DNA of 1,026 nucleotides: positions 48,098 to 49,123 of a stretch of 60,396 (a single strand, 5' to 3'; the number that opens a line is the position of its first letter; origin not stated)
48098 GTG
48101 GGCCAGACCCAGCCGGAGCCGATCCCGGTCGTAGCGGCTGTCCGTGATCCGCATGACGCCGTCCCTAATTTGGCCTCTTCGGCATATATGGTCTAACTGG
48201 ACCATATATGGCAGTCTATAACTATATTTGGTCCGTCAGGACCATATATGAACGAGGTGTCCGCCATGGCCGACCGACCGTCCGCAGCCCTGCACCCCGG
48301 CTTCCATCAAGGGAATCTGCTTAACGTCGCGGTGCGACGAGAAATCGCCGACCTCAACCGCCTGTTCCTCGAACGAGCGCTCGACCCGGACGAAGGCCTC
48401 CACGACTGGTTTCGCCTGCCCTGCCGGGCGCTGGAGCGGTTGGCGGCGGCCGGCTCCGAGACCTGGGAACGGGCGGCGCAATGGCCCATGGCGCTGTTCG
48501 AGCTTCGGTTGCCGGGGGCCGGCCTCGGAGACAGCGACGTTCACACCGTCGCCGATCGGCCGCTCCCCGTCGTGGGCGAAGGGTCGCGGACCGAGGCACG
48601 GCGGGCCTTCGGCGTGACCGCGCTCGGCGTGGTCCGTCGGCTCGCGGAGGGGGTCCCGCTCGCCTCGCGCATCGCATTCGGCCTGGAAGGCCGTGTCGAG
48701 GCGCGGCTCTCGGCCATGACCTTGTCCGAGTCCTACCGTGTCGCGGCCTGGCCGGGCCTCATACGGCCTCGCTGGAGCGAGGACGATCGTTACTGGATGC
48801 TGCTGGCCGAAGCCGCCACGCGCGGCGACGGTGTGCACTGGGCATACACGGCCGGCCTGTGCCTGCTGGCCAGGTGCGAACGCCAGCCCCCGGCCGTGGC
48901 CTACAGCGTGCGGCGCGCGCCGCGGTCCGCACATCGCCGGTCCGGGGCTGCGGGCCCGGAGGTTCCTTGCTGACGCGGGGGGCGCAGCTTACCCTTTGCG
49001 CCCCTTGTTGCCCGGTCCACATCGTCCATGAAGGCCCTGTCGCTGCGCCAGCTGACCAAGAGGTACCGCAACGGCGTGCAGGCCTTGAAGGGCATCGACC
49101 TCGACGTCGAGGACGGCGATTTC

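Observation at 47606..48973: Orphan, divergently transcribed FlhC-like / FlhD-like regulator pair with no flagellar or conjugation genes nearby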

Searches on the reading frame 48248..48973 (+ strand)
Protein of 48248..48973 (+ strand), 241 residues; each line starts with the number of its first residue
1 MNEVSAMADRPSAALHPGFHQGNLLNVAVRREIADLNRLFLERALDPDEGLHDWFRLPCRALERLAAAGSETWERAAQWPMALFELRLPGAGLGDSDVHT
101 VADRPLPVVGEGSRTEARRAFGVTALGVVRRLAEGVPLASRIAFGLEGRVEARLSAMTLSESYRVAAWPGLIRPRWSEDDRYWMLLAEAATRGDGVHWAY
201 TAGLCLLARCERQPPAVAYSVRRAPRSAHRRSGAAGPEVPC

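Call 3: search_protein_families(library=pfam, proteins=[window:48248-48973:+], max_evalue=1)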
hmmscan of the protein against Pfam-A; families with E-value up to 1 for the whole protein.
window:48248-48973:+ (241 aa): 0 families

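Call 4: search_protein_families(library=ncbifam, proteins=[window:48248-48973:+], max_evalue=1)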
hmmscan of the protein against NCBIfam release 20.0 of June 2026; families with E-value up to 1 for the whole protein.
window:48248-48973:+ (241 aa): 0 families

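Call 7: find_homologous_proteins(query=window:48248-48973:+)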
Query window:48248-48973:+ (241 aa): 179 proteins with E <= 0.001 among 8000 candidates; the best 120 are listed.
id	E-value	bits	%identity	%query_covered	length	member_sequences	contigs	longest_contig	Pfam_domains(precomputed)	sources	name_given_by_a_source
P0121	6.8e-156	535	100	100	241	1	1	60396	-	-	-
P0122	7.2e-116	404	81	98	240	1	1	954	-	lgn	-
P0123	1.5e-111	390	79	98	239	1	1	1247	-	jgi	jgi:hypothetical protein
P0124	7.8e-109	381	78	98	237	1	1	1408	-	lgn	-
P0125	4.9e-108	378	76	98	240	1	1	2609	-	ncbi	-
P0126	9.2e-105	368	73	98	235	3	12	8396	-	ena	-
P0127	5.5e-103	362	73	98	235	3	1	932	-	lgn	-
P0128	1.9e-102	360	73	98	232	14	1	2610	-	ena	-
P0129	2.0e-99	350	72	98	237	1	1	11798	-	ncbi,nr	ncbi:MAG TPA: hypothetical protein VFP48_06635 [Steroidobacteraceae bacterium]|nr:hypothetical prote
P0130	1.1e-97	344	71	98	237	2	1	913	-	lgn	-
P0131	7.7e-80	286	64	98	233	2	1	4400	-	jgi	jgi:hypothetical protein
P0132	8.4e-80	286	63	98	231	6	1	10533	-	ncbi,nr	ncbi:MAG TPA: hypothetical protein VFX69_15930 [Steroidobacteraceae bacterium]|nr:hypothetical prote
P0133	3.8e-79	284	62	98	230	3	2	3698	-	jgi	jgi:hypothetical protein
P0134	1.4e-78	282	63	98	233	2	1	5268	-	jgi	jgi:hypothetical protein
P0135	8.6e-78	279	61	95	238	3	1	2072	-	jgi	jgi:hypothetical protein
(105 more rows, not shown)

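Call 12: search_solved_structures(query=A2, max_evalue=10, show_alignments=3)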
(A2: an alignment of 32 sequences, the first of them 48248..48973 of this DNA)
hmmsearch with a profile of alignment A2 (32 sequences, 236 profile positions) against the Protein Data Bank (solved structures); distinct sequences matched with E-value up to 10: 3.
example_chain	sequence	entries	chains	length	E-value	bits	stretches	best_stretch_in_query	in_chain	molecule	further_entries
1hus_A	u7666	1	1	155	0.33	13.5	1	55-145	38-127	RIBOSOMAL PROTEIN S7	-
4bip_B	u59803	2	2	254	1.4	11.4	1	174-208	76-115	VP2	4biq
8e31_B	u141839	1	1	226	2.6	10.5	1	175-208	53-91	Genome polyprotein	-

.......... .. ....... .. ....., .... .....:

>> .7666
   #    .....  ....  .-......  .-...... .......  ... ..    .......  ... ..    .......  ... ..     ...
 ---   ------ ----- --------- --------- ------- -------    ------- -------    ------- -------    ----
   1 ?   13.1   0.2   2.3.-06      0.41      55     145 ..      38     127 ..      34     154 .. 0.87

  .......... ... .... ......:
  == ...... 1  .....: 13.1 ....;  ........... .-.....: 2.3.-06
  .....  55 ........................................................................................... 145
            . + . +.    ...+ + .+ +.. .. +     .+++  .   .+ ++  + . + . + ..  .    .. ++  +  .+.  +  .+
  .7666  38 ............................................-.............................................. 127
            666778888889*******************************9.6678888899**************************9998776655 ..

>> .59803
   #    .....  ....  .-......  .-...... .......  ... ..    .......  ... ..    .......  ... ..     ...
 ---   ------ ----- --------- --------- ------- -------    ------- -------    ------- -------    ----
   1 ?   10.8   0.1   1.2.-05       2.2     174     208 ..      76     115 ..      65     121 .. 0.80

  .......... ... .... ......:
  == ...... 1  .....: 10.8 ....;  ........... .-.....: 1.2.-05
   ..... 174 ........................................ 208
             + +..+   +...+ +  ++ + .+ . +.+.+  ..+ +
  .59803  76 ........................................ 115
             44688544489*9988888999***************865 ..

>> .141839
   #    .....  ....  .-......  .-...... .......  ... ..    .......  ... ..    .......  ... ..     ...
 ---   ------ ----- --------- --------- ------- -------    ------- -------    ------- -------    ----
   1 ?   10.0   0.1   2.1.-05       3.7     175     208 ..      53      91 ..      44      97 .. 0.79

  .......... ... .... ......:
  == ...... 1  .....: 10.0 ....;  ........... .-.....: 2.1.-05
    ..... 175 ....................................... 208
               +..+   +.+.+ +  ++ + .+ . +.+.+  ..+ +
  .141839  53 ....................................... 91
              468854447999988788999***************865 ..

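Call 13: search_protein_families(library=pfam, alignment_id=A2, max_evalue=10)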
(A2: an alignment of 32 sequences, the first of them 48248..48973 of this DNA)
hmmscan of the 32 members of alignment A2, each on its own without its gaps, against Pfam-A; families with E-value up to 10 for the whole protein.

A. member 1, window:48248-48973:+ (241 aa): 0 families

B. families by the number of members that match (of 32 scanned): 3 families
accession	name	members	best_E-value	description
PF16028.10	SLC3A2_N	2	0.11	Solute carrier family 3 member 2 N-terminus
PF13432.12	TPR_16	2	0.21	Tetratricopeptide repeat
PF00144.29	Beta-lactamase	1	0.03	Beta-lactamase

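Call 21: predict_structure(alignment_id=A2)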
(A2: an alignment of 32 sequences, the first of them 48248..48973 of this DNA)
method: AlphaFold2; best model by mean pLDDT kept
length: 241 residues; sequences in the alignment: 32
mean_pLDDT: 76.4   pTM: 0.71
mean pLDDT of the five models: 76.4, 75.1, 74.3, 74.2, 73.4
residues with pLDDT >= 90: 94; 70-90: 56; 50-70: 63; < 50: 28
segments of 3 or more residues with pLDDT < 50: 7-21, 211-213, 216-223
pLDDT, mean of each block of 10 residues (from residue 1): 52 44 74 96 94 93 94 92 91 54 57 88 94 86 87 91 91 89 89 67 54 49 55 57 52
secondary structure, 60 per line:
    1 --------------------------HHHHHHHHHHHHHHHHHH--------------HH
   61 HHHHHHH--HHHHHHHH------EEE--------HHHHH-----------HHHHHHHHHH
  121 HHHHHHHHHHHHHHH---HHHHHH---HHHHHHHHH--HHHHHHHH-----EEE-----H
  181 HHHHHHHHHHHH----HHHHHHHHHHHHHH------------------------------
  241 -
elements in order: H27-44 H59-67 H70-77 E84-86 H95-99 H111-135 H139-144 H148-156 H159-166 E172-174 H180-192 H197-210

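Call 22: search_protein_representatives(alignment_id=A2)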
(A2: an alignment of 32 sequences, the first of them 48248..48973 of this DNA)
Query: 32 sequences, 236 profile positions. Proteins with E-value up to 0.001 (for the whole library): 214; up to 1e-10: 54; up to 1e-30: 23. The best 150 are listed.
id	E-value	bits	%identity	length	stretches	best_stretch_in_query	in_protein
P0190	4.7e-97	340.3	-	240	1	1-236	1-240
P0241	9.5e-69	247.6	-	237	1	13-236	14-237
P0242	1.0e-65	237.7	-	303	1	2-185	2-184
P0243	3.2e-62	226.3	-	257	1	1-162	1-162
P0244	2.4e-61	223.4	-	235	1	15-236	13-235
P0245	4.7e-58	212.6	-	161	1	78-236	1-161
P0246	2.6e-52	193.8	-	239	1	13-236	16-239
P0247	4.5e-47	176.7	-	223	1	11-207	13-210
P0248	3.0e-46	174.0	-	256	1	14-230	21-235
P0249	9.6e-45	169.1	-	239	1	18-223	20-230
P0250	2.4e-42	161.2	-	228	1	12-204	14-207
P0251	5.1e-42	160.2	-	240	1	15-213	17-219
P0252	4.6e-40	153.8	-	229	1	11-203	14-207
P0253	2.0e-38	148.4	-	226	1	13-204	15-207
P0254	3.0e-37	144.5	-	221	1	19-204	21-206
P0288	8.4e-12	61.3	-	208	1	10-187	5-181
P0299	1.4e-09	54.0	-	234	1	26-188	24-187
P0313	7.6e-09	51.6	-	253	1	25-188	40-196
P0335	4.3e-07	45.8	-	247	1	28-189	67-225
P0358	4.1e-06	42.6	-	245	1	26-188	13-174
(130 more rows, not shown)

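Call 26: fold_search(model_id=the predicted structure, library=pdb)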
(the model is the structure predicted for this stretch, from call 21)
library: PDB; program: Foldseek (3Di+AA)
matches with E <= 10: 144; with E <= 0.001: 0
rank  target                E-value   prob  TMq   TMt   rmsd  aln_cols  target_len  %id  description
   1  2avu_B                3.0e-01  0.98  0.32  0.66   4.1       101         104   11  Structure of the Escherichia coli FlhDC complex, a prokaryotic heteromeric regulator of transcription (released 2005-12-13)
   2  1g8e_A                3.3e-01  0.99  0.28  0.64   2.1        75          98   15  CRYSTAL STRUCTURE OF FLHD FROM ESCHERICHIA COLI (released 2001-03-07)
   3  8j56_E                3.5e-01  0.98  0.31  0.71   2.8        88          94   15  Crystal structure of the FlhDC complex from Cupriavidus necator (released 2024-02-28)
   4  8j56_B                6.6e-01  0.94  0.31  0.68   2.8        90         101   18  Crystal structure of the FlhDC complex from Cupriavidus necator (released 2024-02-28)
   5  4pdk_B                7.0e-01  0.20  0.20  0.18  13.0       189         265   15  FadR, Fatty Acid Responsive Transcription Factor from Vibrio cholerae, in Complex with oleoyl-CoA (released 2015-02-18)
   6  1g8e_B                8.1e-01  0.97  0.28  0.75   2.0        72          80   15  CRYSTAL STRUCTURE OF FLHD FROM ESCHERICHIA COLI (released 2001-03-07)
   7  4pdk_A                8.1e-01  0.15  0.18  0.17  15.0       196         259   12  FadR, Fatty Acid Responsive Transcription Factor from Vibrio cholerae, in Complex with oleoyl-CoA (released 2015-02-18)
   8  4es4_B                8.5e-01  0.97  0.27  0.74   1.9        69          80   14  Crystal structure of YdiV and FlhD complex (released 2012-10-10)
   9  4es4_D                8.5e-01  0.97  0.27  0.73   1.9        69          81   14  Crystal structure of YdiV and FlhD complex (released 2012-10-10)
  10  5hxg_B                1.1e+00  0.98  0.23  0.80   1.0        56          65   14  STM1697-FlhD complex (released 2017-02-15)
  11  8j56_A                1.1e+00  0.97  0.22  0.76   1.8        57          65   16  Crystal structure of the FlhDC complex from Cupriavidus necator (released 2024-02-28)
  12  8jps_A                1.5e+00  0.06  0.16  0.15  18.8       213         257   12  Structure of Duffy Antigen Receptor for Chemokines (DARC)/ACKR1 in complex with the chemokine, CCL7 (Composite map) (released 2024-07-31)
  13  5cwf_B                1.9e+00  0.04  0.13  0.17  18.8       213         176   12  Crystal structure of de novo designed helical repeat protein DHR8 (released 2015-12-16)
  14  7bqs_MODEL_1_A        2.2e+00  0.05  0.13  0.19  12.7       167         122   14  Solution NMR structure of fold-U Nomur; de novo designed protein with an asymmetric all-alpha topology (released 2021-04-07)
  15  8ynf_A                2.3e+00  0.03  0.13  0.13  18.3       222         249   12  Structure of Duffy Antigen Receptor for Chemokines (DARC)/ACKR1 in complex with the chemokine, CXCL8 (released 2025-09-17)
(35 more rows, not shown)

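Call 39: search_protein_families(library=pfam, alignment_id=A3, max_evalue=1)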
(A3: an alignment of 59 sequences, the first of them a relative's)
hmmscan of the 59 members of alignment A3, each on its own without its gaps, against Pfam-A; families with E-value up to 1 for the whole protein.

A. member 1, P0288 (208 aa): 0 families

B. families by the number of members that match (of 59 scanned): 10 families
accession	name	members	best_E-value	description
PF05247.18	FlhD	24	5.5e-07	Flagellar transcriptional activator (FlhD)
PF11198.13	DUF2857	4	0.0089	Protein of unknown function (DUF2857)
PF13226.11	DUF4034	1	0.0037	Domain of unknown function (DUF4034)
PF16577.11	UBA_5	1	0.049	UBA domain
PF20432.4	Xre-like-HTH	1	0.059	Antitoxin Xre-like helix-turn-helix domain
PF14065.11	Pvc16_N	1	0.07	Pvc16 N-terminal domain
PF01899.21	MNHE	1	0.091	Na+/H+ ion antiporter subunit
PF24342.1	OB_DEPS-1_2nd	1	0.092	P-granule-associated protein DEPS-1, second OB-fold domain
PF18103.7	SH3_11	1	0.18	Retroviral integrase C-terminal SH3 domain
PF17648.7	Luciferase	1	0.2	Luciferase domain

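Call 40: search_solved_structures(query=A3, max_evalue=10, show_alignments=2)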
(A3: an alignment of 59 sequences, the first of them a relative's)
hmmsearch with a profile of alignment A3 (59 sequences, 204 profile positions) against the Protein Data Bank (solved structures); distinct sequences matched with E-value up to 10: 8.
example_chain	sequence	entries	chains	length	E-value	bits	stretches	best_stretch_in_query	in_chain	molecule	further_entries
8j56_A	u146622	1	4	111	1.4e-10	44.1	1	91-188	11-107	Flagellar transcriptional regulator FlhD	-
1g8e_A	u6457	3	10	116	2.7e-06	30.2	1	97-190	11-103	FLAGELLAR TRANSCRIPTIONAL ACTIVATOR FLHD | Transcriptional activator flhD | Flagellar transcriptional regulator FlhD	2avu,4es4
5hxg_B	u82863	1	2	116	3.5e-06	29.8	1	97-188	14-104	Flagellar transcriptional regulator FlhD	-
6jum_A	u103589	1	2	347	0.24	14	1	121-168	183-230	DNA polymerase IV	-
6jun_F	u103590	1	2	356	0.25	13.9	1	121-168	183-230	DNA polymerase IV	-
4dez_A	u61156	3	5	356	0.25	13.9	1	121-168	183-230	DNA polymerase IV 1 | DNA polymerase IV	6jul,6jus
6juo_A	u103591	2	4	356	0.26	13.9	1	121-168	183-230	DNA polymerase IV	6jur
9deg_A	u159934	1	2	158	0.43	13.2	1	7-58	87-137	Win1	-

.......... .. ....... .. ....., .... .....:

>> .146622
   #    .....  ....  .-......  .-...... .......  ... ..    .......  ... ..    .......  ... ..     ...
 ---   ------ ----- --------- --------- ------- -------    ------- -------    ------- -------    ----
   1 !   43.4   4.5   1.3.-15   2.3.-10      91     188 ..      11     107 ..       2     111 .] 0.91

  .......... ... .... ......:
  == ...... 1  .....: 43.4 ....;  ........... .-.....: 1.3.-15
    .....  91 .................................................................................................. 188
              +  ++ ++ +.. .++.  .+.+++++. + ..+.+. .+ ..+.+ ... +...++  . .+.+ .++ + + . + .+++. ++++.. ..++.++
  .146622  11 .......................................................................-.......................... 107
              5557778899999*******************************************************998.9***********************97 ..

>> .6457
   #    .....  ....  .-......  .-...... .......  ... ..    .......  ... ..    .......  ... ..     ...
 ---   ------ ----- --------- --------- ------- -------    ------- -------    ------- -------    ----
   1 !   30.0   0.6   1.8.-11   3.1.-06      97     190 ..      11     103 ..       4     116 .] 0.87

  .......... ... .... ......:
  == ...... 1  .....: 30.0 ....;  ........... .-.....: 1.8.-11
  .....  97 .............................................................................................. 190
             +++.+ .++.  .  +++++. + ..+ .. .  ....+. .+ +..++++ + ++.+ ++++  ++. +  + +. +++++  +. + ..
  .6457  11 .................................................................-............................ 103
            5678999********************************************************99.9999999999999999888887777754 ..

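Call 41: search_dna_similar(query=P0121, collection=plasmids, mode=protein, max_evalue=0.01, max_rows=15)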
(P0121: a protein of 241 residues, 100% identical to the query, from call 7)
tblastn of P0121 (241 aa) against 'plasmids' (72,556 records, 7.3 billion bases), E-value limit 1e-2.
No match.

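Call 43: find_encoding_contigs(protein=P0288, flank=6000, max_places=3)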
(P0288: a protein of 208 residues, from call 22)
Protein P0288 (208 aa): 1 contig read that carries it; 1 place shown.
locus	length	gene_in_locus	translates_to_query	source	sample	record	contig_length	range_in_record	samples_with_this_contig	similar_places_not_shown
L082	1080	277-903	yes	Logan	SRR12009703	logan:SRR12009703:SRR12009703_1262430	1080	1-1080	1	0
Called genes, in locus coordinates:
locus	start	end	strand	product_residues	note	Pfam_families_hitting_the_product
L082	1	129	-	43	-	?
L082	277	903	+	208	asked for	-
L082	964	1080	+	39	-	?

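Call 56: find_encoding_contigs(protein=P0313, flank=8000, max_places=2)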
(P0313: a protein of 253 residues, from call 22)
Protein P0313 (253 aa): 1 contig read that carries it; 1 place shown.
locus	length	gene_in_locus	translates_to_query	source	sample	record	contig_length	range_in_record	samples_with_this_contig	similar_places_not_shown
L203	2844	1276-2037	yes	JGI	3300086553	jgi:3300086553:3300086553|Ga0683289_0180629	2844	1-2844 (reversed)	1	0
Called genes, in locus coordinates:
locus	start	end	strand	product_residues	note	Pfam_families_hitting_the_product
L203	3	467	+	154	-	?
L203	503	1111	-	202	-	PF05280:FlhC (weak)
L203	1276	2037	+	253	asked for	-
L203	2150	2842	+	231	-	?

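Call 57: find_encoding_contigs(protein=P0299, flank=8000, max_places=2)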
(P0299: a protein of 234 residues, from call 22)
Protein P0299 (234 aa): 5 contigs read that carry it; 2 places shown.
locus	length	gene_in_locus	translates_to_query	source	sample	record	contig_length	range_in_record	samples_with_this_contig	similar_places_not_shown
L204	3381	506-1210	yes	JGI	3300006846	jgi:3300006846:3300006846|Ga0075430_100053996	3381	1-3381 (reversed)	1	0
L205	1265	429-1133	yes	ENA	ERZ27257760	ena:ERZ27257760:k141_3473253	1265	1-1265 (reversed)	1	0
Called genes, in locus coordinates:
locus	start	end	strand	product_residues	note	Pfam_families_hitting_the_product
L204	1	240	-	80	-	?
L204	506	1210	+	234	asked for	PF05247:FlhD (faint)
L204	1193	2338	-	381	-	PF00817:IMS, PF11798:IMS_HHH (weak), PF21999:IMS_HHH_1 (weak), PF11799:IMS_C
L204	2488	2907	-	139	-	PF14347:DUF4399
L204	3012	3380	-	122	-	?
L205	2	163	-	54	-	?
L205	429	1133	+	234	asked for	PF05247:FlhD (faint)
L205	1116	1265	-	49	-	?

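Call 70: search_protein_families(library=padloc, proteins=[window:48266-48973:+], max_evalue=0.1)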
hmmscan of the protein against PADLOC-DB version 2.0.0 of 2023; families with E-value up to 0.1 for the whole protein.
window:48266-48973:+ (235 aa): 0 families

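Call 71: search_protein_families(library=phrogs, proteins=[window:48266-48973:+], max_evalue=0.1)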
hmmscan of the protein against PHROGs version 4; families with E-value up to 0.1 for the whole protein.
window:48266-48973:+ (235 aa): 0 families

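Call 76: find_encoding_contigs(protein=P0335, flank=8000, max_places=2)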
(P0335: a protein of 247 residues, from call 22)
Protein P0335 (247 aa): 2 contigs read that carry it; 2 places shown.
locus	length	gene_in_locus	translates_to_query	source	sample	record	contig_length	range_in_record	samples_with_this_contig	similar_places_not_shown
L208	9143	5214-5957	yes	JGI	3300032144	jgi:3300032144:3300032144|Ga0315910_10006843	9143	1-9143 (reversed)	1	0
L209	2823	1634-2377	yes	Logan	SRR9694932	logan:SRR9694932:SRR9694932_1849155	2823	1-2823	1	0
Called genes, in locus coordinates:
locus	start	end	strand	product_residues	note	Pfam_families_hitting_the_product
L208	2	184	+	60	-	?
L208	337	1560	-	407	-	PF01743:PolyA_pol, PF12627:PolyA_pol_RNAbd, PF01966:HD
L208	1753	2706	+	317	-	PF10023:Aminopep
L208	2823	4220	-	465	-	PF00089:Trypsin, PF13365:Trypsin_2, PF00595:PDZ, PF13180:PDZ_2, PF17820:PDZ_6, PF00595:PDZ, PF17820:PDZ_6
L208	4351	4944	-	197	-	-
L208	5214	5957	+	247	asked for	PF05247:FlhD (faint)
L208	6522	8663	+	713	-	PF00317:Ribonuc_red_lgN, PF02867:Ribonuc_red_lgC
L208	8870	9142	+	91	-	?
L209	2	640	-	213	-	?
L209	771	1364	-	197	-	-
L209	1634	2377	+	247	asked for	PF05247:FlhD (faint)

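Call 77: find_encoding_contigs(protein=P0358, flank=8000, max_places=2)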
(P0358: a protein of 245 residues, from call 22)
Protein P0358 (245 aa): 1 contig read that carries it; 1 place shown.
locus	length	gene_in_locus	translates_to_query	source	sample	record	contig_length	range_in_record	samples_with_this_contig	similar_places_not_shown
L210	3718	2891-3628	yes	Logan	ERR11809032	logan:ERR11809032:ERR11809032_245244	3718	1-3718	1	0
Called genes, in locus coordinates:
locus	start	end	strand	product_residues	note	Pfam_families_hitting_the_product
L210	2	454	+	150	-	?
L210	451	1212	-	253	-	PF05742:TANGO2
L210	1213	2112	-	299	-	PF09296:NUDIX-like, PF00293:NUDIX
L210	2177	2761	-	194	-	PF05280:FlhC (faint)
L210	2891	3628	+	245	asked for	-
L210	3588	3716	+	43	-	?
